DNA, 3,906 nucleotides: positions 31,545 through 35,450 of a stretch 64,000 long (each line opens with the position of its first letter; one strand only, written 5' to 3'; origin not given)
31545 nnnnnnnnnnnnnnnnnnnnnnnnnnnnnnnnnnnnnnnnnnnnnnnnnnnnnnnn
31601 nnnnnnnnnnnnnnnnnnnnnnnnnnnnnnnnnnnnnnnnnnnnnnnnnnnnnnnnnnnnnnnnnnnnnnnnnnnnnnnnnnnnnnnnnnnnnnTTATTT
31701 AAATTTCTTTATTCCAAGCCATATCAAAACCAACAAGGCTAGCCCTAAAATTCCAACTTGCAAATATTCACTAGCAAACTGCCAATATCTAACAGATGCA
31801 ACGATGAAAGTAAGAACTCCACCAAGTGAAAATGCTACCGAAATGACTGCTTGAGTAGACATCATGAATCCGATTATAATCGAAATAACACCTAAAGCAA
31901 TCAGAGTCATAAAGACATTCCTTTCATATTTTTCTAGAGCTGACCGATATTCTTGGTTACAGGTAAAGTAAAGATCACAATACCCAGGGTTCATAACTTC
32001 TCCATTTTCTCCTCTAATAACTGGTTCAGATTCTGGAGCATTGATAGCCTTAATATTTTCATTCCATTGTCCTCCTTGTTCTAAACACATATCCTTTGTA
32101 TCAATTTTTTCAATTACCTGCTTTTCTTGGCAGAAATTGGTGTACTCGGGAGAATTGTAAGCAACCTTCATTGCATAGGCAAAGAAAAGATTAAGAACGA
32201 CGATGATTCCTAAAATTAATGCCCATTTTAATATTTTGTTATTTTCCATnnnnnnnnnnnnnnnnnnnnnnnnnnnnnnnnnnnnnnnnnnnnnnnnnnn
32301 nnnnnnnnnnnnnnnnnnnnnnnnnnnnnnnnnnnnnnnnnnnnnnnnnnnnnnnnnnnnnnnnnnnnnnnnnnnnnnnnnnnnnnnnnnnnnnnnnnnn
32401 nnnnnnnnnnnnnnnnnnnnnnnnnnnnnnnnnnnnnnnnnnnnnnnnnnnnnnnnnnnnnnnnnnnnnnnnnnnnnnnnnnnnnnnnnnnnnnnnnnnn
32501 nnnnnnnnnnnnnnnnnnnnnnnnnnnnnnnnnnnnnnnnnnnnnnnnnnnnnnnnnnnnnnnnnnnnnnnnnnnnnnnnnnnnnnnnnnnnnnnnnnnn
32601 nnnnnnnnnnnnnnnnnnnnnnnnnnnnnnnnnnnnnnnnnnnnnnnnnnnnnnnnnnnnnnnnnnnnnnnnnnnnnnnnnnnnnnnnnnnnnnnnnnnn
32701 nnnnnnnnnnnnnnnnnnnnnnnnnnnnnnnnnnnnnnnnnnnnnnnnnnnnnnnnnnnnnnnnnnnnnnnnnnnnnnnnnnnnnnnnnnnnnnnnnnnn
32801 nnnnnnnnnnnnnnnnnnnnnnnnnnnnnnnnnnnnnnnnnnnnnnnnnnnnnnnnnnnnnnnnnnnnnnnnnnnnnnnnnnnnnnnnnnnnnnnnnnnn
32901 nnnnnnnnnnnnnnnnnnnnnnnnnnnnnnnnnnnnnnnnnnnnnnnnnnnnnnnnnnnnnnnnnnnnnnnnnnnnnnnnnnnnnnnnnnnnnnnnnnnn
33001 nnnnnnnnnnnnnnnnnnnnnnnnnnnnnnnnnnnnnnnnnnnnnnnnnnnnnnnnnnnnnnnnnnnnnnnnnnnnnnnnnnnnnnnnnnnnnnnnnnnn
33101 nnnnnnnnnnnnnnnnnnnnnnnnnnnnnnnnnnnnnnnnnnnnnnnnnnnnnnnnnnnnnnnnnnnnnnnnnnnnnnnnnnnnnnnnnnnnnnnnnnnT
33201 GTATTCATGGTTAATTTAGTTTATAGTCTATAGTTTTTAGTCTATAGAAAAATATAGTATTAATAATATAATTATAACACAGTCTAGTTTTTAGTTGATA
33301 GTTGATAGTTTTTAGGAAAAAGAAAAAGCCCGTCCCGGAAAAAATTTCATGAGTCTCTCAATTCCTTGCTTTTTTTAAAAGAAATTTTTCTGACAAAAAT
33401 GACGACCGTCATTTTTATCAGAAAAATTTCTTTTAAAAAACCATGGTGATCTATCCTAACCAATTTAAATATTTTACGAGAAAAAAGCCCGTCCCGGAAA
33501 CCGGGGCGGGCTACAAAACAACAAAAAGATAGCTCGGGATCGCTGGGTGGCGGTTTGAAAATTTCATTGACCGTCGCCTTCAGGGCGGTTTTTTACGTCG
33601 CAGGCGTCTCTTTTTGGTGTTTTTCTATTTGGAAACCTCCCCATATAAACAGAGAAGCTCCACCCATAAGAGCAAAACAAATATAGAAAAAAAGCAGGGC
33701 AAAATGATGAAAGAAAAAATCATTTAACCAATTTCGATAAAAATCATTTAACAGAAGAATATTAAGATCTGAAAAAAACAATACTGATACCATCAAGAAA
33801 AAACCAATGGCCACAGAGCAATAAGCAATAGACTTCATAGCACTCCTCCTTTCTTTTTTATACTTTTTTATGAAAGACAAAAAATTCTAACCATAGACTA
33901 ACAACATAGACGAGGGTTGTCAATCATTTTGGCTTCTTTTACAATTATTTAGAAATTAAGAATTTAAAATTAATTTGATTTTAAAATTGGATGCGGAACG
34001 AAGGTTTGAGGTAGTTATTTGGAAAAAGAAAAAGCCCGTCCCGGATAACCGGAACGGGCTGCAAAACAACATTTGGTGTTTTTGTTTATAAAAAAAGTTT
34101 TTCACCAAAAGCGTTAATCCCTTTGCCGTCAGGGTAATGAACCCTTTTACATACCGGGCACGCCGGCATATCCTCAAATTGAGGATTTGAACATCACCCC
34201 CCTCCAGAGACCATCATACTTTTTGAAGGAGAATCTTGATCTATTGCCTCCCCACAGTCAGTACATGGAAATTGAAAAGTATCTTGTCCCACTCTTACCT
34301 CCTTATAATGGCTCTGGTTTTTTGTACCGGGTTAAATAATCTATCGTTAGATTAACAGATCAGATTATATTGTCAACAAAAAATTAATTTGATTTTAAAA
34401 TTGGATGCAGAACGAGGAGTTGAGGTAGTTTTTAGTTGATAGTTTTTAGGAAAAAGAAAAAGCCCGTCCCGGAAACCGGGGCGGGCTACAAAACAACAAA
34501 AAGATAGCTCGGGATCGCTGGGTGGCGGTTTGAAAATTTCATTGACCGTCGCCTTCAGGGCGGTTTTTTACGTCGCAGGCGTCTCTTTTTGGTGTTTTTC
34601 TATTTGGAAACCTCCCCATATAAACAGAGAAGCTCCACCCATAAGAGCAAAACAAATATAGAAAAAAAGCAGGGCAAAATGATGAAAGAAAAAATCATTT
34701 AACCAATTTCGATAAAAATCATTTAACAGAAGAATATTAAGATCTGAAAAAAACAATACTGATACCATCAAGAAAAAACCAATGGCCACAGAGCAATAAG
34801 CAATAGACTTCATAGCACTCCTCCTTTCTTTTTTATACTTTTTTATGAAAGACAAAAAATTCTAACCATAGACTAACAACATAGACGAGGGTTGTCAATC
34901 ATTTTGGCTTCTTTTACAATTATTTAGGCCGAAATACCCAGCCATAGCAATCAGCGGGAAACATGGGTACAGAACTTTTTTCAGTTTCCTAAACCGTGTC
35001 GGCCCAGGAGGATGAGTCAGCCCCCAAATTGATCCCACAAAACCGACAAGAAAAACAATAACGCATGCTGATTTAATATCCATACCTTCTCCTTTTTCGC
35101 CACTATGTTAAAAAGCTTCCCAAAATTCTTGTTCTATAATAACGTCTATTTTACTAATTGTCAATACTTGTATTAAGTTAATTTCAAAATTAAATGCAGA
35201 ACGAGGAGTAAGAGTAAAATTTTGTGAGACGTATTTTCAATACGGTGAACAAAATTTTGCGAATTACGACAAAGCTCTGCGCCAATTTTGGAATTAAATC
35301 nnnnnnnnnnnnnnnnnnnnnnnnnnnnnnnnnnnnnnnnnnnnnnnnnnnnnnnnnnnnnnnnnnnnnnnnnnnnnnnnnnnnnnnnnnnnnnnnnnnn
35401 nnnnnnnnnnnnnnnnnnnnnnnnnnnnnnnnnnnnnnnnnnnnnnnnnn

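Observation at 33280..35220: Mosaic repeat region with a 468-bp perfect duplication carrying two identical small membrane-protein genes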

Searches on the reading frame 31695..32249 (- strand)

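Call 12: search_protein_families(library=pfam, proteins=[window:31695-32249:-], max_evalue=0.01)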
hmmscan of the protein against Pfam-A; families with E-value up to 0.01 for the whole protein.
window:31695-32249:- (184 aa): 0 families

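Call 54: search_protein_families(library=phrogs, proteins=[window:31695-32249:-], max_evalue=0.1)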
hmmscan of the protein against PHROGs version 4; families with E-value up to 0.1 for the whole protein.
window:31695-32249:- (184 aa): 2 families
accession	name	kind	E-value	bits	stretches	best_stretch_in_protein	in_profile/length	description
phrog_977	-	tail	0.022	14.8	1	45-75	143-173/333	baseplate wedge subunit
phrog_20143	-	unknown function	0.082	14.2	1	3-39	5-41/97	-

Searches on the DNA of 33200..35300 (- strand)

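Call 48: search_rna_families(source=window, start=33200, end=35300, threshold=evalue, max_evalue=5)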
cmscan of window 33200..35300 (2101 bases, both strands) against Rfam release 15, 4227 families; matches with E-value up to 5: 50.
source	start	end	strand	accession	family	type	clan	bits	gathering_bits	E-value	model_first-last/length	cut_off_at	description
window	33377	33434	+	RF03697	mir-722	Gene; miRNA;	-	36.8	81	3.9e-05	1-67/67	no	mir-722 microRNA precursor family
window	33361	33448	-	RF04174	MIR4208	Gene; miRNA;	-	36.3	140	0.0026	1-191/191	no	MIR4208 microRNA precursor family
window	33362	33449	+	RF04174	MIR4208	Gene; miRNA;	-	34.5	140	0.0062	1-191/191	no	MIR4208 microRNA precursor family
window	33373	33438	+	RF04225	MIR7502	Gene; miRNA;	-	34.4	71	0.11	1-143/143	no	MIR7502 microRNA precursor family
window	33358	33449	+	RF04262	MIR1319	Gene; miRNA;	-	33.6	116.6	0.00079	1-119/119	no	MIR1319 microRNA precursor family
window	33376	33433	-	RF03973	mir-5615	Gene; miRNA;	-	33.5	82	0.00026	1-61/61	no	mir-5615 microRNA precursor family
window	33364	33446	+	RF04099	MIR837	Gene; miRNA;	-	33.4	117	0.00023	11-112/122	no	MIR837 microRNA precursor family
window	33374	33439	-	RF03640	mir-3747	Gene; miRNA;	-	33.3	63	0.00021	1-67/67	no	mir-3747 microRNA precursor family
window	33367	33445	+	RF03926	MIR1435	Gene; miRNA;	-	33.2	94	0.015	1-186/186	no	MIR1435 microRNA precursor family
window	33378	33435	+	RF03973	mir-5615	Gene; miRNA;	-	31.7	82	0.00077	1-61/61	no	mir-5615 microRNA precursor family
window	33364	33446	-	RF04099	MIR837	Gene; miRNA;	-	31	117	0.001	11-112/122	no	MIR837 microRNA precursor family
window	33379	33432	-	RF04239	mir-4679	Gene; miRNA;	-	31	88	0.002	1-75/75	no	mir-4679 microRNA precursor family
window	33363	33447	-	RF04134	MIR7504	Gene; miRNA;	-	29.3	83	0.014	1-124/124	no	MIR7504 microRNA precursor family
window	33363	33447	+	RF03585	mir-3938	Gene; miRNA;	-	29.1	94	0.0025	1-88/88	no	mir-3938 microRNA precursor family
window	33359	33432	-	RF01465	rli31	Gene; sRNA;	-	28.9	80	0.049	1-115/115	no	Listeria sRNA rli31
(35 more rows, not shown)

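Call 65: search_dna_similar(query=window:33200-35300:-, collection=phages, mode=distant, max_rows=8)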
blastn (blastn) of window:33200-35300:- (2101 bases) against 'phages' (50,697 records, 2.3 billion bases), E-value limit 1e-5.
No match.

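Call 66: search_dna_similar(query=window:33200-35300:-, collection=plasmids, mode=distant, max_rows=8)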
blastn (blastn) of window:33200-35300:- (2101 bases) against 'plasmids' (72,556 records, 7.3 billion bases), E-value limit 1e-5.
No match.
